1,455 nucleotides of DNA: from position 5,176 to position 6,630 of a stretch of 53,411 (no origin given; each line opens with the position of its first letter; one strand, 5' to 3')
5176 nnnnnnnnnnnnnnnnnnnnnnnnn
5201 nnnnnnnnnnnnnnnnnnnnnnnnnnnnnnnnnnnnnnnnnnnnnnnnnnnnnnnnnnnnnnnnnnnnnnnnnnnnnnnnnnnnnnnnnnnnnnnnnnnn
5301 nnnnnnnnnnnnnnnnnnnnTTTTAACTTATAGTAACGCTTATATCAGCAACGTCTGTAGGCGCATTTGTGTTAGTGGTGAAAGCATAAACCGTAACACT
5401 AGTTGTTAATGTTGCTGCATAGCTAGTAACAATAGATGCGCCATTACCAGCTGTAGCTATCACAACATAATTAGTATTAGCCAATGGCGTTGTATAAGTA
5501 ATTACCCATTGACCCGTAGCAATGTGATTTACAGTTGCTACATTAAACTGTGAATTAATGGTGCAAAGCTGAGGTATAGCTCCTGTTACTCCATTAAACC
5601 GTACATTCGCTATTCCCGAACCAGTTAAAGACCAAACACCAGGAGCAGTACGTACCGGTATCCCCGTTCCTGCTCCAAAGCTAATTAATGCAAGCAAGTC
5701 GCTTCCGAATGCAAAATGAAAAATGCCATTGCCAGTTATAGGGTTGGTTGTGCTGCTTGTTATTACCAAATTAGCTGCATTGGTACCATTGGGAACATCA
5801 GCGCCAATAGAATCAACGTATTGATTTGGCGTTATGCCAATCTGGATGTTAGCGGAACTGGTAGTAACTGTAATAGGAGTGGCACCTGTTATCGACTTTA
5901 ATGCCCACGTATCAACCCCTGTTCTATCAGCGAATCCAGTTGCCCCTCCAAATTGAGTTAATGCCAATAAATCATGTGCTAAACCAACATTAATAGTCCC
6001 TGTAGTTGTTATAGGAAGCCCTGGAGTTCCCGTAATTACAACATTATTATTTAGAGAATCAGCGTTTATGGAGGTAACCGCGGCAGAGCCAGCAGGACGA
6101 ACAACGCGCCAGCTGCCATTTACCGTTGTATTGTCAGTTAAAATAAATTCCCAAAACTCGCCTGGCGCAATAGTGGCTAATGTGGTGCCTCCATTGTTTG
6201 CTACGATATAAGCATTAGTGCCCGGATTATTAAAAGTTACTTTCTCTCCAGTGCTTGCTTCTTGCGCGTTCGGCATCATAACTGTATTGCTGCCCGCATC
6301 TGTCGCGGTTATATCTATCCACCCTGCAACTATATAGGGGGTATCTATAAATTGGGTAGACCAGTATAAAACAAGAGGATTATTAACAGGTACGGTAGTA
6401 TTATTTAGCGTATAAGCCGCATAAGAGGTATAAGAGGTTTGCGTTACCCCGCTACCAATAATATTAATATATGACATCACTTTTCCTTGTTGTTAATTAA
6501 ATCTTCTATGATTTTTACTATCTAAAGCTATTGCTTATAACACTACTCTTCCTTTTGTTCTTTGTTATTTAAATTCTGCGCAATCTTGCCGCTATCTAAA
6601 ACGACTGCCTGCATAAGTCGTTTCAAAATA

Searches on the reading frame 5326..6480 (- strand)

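Call 56: search_protein_families(library=phrogs, proteins=[window:5326-6480:-], max_evalue=0.001)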
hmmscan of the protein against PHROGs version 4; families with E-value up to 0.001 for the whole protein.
window:5326-6480:- (385 aa): 1 family
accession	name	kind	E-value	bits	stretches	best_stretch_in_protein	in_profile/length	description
phrog_11355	-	tail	6.7e-06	27.2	1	306-384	43-129/131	tail fiber protein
